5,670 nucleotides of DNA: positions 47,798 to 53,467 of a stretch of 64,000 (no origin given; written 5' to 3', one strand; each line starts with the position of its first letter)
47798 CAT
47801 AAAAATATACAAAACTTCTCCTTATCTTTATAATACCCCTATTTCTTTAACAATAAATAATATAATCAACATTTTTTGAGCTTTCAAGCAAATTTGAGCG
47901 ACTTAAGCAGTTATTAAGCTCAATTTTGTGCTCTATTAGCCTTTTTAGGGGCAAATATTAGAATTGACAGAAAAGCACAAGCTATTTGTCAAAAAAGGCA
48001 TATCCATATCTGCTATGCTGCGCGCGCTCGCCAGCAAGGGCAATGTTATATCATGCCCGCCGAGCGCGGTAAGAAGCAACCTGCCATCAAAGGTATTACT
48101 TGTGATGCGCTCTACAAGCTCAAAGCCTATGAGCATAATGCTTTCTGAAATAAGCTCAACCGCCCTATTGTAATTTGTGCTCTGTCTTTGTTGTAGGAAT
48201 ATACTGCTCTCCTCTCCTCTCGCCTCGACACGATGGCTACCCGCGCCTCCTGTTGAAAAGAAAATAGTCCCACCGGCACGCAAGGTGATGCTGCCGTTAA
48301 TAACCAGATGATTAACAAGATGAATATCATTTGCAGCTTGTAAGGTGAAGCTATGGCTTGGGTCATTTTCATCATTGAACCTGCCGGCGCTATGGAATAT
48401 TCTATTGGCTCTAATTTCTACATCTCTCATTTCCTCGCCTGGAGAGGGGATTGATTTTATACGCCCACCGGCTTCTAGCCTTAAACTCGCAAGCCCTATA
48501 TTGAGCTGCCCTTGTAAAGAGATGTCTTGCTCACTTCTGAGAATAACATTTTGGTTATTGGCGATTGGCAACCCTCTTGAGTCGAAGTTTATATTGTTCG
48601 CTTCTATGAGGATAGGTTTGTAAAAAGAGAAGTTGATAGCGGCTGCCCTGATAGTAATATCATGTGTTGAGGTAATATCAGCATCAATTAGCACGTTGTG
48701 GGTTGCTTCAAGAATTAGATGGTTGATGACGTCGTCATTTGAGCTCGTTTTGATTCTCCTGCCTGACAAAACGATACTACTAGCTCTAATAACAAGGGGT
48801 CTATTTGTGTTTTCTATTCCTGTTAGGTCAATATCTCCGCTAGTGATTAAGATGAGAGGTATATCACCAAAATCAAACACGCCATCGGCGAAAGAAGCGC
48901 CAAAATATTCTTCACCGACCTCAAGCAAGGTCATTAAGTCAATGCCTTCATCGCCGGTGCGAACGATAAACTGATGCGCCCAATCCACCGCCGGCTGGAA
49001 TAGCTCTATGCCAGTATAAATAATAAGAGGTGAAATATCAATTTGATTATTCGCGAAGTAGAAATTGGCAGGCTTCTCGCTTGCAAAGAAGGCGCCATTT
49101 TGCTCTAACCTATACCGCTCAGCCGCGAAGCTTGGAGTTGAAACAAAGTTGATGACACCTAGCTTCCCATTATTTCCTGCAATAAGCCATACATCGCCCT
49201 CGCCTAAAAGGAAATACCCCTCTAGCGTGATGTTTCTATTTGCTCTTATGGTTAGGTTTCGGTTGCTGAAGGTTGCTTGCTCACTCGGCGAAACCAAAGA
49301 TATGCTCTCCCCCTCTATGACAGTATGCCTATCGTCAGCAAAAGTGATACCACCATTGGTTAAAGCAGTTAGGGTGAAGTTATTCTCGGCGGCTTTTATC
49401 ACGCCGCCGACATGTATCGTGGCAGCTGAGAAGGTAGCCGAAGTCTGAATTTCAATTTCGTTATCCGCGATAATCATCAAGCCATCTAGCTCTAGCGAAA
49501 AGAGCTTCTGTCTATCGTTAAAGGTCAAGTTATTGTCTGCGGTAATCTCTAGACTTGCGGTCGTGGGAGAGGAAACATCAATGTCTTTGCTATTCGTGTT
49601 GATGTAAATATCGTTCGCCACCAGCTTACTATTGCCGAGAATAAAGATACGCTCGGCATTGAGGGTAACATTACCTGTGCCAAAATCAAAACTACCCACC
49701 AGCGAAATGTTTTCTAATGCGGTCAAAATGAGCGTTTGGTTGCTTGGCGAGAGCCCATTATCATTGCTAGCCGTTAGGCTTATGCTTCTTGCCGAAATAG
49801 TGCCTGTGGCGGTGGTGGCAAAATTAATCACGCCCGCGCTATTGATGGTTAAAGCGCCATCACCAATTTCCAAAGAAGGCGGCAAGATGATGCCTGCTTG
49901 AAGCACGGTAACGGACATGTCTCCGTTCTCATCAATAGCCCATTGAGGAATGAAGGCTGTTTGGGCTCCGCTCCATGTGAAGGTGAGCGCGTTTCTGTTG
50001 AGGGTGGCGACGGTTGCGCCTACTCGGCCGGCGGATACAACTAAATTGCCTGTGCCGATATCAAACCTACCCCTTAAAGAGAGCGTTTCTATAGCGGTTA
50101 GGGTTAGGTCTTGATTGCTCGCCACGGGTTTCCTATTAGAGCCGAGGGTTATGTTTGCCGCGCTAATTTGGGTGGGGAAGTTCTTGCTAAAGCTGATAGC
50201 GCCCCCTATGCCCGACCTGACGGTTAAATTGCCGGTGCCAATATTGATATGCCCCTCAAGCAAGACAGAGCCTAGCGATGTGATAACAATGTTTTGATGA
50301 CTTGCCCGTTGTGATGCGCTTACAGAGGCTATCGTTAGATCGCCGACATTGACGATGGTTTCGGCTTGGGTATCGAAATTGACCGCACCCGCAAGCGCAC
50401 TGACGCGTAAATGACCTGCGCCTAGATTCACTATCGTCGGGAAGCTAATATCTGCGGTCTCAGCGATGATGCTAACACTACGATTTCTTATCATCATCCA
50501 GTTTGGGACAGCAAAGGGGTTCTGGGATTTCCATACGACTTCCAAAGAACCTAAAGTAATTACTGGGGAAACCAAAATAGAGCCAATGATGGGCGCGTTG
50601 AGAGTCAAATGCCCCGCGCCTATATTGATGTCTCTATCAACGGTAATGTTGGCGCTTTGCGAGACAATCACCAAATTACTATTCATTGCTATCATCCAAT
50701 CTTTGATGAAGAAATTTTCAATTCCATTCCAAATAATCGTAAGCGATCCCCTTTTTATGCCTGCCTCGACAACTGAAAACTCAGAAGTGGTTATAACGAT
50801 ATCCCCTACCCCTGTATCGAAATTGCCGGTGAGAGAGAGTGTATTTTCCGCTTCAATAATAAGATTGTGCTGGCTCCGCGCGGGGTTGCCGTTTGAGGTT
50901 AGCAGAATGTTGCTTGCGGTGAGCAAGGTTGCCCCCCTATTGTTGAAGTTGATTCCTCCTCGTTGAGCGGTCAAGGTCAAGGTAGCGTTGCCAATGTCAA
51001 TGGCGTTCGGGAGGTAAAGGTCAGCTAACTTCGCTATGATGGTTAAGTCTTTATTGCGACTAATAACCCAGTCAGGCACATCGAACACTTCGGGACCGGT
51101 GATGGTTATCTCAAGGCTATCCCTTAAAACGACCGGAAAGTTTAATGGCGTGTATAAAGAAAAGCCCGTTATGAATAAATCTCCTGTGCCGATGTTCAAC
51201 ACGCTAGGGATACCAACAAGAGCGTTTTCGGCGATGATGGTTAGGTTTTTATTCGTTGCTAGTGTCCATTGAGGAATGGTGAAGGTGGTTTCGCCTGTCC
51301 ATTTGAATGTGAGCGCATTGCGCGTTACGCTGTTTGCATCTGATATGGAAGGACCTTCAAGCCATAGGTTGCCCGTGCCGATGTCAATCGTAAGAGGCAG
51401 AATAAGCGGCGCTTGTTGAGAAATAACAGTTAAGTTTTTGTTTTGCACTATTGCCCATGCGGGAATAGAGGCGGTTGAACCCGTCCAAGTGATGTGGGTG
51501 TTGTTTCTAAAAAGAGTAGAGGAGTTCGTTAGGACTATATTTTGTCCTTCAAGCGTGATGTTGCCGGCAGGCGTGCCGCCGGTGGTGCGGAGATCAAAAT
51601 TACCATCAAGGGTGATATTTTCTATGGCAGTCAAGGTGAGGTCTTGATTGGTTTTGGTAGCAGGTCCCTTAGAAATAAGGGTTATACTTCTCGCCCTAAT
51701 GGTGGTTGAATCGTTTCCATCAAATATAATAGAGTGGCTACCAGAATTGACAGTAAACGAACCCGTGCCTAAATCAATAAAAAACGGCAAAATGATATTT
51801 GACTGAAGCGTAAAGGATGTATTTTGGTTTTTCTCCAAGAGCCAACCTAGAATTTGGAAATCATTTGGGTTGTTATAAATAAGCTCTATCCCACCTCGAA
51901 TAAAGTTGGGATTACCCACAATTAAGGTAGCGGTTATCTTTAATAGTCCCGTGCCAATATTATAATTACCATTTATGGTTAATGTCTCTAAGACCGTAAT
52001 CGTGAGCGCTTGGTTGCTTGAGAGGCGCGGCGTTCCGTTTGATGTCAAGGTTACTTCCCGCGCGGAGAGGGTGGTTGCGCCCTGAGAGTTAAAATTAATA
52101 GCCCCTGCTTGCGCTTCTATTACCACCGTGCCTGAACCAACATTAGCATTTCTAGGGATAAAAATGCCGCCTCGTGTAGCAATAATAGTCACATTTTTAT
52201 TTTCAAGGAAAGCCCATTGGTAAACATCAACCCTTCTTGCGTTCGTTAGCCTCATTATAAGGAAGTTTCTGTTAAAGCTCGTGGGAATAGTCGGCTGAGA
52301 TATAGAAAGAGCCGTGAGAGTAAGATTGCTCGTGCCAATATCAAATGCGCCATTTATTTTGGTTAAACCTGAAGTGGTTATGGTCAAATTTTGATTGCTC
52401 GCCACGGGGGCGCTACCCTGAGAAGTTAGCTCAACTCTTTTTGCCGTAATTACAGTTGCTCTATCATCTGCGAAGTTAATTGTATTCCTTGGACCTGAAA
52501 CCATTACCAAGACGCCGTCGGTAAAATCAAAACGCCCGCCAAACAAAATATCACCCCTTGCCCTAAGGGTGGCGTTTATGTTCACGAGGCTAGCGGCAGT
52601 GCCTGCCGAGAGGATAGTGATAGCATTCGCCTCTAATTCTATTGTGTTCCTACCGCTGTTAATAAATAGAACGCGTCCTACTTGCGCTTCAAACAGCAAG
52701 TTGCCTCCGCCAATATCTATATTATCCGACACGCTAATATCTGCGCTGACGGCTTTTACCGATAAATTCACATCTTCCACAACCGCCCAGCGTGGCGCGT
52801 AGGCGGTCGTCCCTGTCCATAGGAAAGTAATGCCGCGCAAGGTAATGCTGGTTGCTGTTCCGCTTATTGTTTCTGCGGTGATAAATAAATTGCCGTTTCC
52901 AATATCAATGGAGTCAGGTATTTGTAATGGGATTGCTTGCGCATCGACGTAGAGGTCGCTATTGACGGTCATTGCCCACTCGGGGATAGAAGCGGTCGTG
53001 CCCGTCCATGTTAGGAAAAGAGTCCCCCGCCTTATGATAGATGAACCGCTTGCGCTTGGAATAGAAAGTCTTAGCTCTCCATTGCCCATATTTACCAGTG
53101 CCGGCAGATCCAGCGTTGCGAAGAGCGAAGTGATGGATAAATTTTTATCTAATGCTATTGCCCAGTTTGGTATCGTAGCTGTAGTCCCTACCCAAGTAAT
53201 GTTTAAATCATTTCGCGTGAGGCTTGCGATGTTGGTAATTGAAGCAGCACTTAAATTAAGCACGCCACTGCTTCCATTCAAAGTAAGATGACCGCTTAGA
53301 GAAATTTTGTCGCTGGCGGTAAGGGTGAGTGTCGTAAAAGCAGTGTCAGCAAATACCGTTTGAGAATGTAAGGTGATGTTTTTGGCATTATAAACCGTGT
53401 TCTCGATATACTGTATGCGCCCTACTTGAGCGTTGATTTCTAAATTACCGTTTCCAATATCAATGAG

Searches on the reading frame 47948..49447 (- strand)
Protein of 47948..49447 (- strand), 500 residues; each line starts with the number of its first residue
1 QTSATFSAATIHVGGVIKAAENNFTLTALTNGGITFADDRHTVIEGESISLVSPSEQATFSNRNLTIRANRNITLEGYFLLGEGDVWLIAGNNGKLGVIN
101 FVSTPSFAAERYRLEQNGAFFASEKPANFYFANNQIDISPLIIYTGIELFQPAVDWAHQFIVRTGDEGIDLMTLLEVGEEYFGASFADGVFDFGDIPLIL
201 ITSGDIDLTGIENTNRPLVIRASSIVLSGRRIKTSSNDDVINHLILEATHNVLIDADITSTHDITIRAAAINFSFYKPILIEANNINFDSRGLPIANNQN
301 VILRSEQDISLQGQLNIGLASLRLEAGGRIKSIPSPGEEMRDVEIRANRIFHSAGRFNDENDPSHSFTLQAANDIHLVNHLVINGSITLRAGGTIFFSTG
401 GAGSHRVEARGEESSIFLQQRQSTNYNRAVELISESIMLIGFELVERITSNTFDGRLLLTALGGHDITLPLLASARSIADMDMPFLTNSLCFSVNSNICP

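Call 69: predict_structure(alignment_id=A2)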
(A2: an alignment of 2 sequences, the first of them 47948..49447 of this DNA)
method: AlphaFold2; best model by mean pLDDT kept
length: 500 residues; sequences in the alignment: 2
mean_pLDDT: 64.6   pTM: 0.59
mean pLDDT of the five models: 64.6, 62.1, 61.6, 59.9, 57.4
residues with pLDDT >= 90: 21; 70-90: 217; 50-70: 149; < 50: 113
segments of 3 or more residues with pLDDT < 50: 58-60, 104-106, 115-158, 239-241, 338-340, 445-455, 469-500
pLDDT, mean of each block of 10 residues (from residue 1): 63 71 72 65 80 61 71 68 66 55 52 47 31 26 26 39 63 66 63 77 76 66 84 66 80 87 88 79 90 63 90 77 84 63 77 60 73 82 84 74 73 78 62 76 45 53 50 29 28 30
secondary structure, 60 per line:
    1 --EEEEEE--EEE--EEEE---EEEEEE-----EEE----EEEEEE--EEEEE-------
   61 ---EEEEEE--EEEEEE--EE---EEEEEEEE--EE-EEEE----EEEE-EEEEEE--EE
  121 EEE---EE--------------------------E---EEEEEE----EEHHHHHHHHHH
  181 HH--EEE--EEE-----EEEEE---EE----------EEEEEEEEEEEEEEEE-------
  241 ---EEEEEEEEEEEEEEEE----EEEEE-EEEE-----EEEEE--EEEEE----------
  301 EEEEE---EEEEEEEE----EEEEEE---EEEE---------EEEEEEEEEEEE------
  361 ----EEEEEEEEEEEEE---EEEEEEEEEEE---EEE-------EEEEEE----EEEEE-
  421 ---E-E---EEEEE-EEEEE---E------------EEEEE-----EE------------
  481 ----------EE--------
elements in order: E3-8 E11-13 E16-19 E23-28 E34-36 E41-46 E49-53 E64-69 E72-77 E85-92 E98-101 E106-109 E111-116 E119-123 E159-164 H171-182 E185-187 E190-192 E198-202 E218-233 E244-259 E264-268 E270-273 E279-283 E286-290 E301-305 E309-316 E321-326 E330-333 E343-354 E365-377 E381-391 E395-397 E405-410 E415-419 E430-434 E436-440 E457-461

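Call 71: fold_search(model_id=the predicted structure, library=pdb)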
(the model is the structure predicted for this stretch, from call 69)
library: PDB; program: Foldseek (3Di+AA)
matches with E <= 10: 51; with E <= 0.001: 0
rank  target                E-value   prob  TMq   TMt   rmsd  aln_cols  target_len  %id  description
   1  6n2b_B                3.5e-01  0.08  0.12  0.16  29.4       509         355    8  The Crystal Structure of Caldicellulosiruptor kristjanssonii Tapirin C-terminal domain (released 2018-12-19)
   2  7jvi_A                7.9e-01  0.06  0.15  0.17  17.1       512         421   10  Crystal structure of a beta-helix domain retrieved from capybara gut metagenome (released 2021-09-08)
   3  6n2c_A                1.2e+00  0.14  0.19  0.22  14.8       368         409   12  The Crystal Structure of Caldicellulosiruptor hydrothermalis Tapirin C-terminal domain (released 2018-12-19)
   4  6n2c_B                1.6e+00  0.12  0.18  0.22  14.8       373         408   12  The Crystal Structure of Caldicellulosiruptor hydrothermalis Tapirin C-terminal domain (released 2018-12-19)
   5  4ihh_A                2.2e+00  0.03  0.12  0.15  19.7       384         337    6  Chasing Acyl Carrier Protein Through a Catalytic Cycle of Lipid A Production (released 2013-11-13)
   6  4ihg_C                2.4e+00  0.05  0.12  0.16  13.4       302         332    7  Chasing Acyl Carrier Protein Through a Catalytic Cycle of Lipid A Production (released 2013-11-13)
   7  4ihh_F                2.4e+00  0.03  0.13  0.16  19.9       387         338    9  Chasing Acyl Carrier Protein Through a Catalytic Cycle of Lipid A Production (released 2013-11-13)
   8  3fww                  2.8e+00  0.02  0.11  0.12  12.6       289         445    7  The crystal structure of the bifunctional N-acetylglucosamine-1-phosphate uridyltransferase/glucosamine-1-phosphate acet (released 2009-03-24)
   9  4aaw                  3.1e+00  0.02  0.12  0.12  15.1       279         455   10  S.pneumoniae GlmU in complex with an antibacterial inhibitor (released 2012-02-15)
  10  7usl_C                3.1e+00  0.02  0.13  0.10  19.4       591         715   10  Integrin alphaM/beta2 ectodomain in complex with adenylate cyclase toxin RTX751 and M1F5 Fab (released 2022-08-17)
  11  4e79_C                3.4e+00  0.02  0.11  0.14  16.1       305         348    8  Structure of LpxD from Acinetobacter baumannii at 2.66A resolution (P4322 form) (released 2013-01-16)
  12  1hm0_A                3.4e+00  0.02  0.12  0.13  14.2       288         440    9  CRYSTAL STRUCTURE OF S.PNEUMONIAE N-ACETYLGLUCOSAMINE 1-PHOSPHATE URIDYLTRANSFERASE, GLMU (released 2001-11-30)
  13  6qvi_A                3.7e+00  0.02  0.11  0.11  24.5       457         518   10  Crystal structure of competence-associated pilin ComZ from Thermus thermophilus (released 2019-05-29)
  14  9dqf                  3.9e+00  0.02  0.11  0.12  13.2       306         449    6  Crystal structure of bifunctional GlmU from Staphylococcus aureus NCTC 8325 complexed with acetyl CoA and citrate (released 2025-05-14)
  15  2oi6_B                4.1e+00  0.06  0.12  0.12  12.2       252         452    8  E. coli GlmU- Complex with UDP-GlcNAc, CoA and GlcN-1-PO4 (released 2007-06-19)
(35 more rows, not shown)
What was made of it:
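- On CdiA / polymorphic toxin TpsA: The fold search of the tail gave nothing significant (call 71).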

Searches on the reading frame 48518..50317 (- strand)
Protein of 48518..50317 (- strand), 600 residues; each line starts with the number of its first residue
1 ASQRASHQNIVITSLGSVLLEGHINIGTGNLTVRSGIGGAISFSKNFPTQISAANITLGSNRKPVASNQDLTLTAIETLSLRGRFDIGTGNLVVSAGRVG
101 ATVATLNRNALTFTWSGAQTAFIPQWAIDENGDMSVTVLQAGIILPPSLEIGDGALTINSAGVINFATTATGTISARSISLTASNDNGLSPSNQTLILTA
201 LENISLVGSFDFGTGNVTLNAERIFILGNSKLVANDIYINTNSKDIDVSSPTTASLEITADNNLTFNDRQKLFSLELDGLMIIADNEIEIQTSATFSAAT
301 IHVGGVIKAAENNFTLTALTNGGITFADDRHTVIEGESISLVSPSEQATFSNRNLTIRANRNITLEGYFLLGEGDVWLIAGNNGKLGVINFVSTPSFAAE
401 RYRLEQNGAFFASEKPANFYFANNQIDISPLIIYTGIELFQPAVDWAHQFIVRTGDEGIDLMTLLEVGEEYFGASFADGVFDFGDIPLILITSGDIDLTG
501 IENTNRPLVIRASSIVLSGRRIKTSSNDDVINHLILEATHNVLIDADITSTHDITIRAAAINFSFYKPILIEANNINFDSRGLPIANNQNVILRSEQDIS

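Call 47: search_protein_families(library=pfam, proteins=[window:48518-50317:-], max_evalue=0.01)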
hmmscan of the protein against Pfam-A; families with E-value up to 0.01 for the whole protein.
window:48518-50317:- (600 aa): 1 family
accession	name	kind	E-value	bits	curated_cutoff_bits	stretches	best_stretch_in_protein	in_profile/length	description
PF10162.14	G8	-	0.0042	17.4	22.9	0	533-580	13-60/124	G8 domain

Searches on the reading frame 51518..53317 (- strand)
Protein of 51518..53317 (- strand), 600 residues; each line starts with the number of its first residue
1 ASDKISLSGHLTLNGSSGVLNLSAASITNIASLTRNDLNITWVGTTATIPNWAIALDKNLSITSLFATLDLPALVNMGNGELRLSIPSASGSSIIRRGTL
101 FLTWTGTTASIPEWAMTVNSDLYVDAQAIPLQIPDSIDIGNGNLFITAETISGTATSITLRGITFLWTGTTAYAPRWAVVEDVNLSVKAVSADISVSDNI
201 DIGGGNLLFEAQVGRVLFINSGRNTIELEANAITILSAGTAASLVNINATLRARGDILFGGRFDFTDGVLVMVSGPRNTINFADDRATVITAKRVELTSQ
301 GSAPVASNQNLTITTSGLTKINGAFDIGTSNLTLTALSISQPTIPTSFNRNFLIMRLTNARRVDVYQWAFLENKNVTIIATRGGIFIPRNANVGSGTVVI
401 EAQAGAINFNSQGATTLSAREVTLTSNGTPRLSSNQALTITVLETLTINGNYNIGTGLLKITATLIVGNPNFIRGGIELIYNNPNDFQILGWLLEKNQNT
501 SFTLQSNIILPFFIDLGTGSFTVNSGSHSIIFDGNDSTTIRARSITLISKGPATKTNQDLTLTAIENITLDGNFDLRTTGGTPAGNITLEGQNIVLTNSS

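Call 47: search_protein_families(library=pfam, proteins=[window:51518-53317:-], max_evalue=0.01)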
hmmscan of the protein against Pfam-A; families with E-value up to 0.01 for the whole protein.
window:51518-53317:- (600 aa): 1 family
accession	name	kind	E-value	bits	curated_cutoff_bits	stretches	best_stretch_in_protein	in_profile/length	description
PF10106.14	DUF2345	-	0.0023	18.2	30.7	0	395-441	77-124/151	Uncharacterized protein conserved in bacteria (DUF2345)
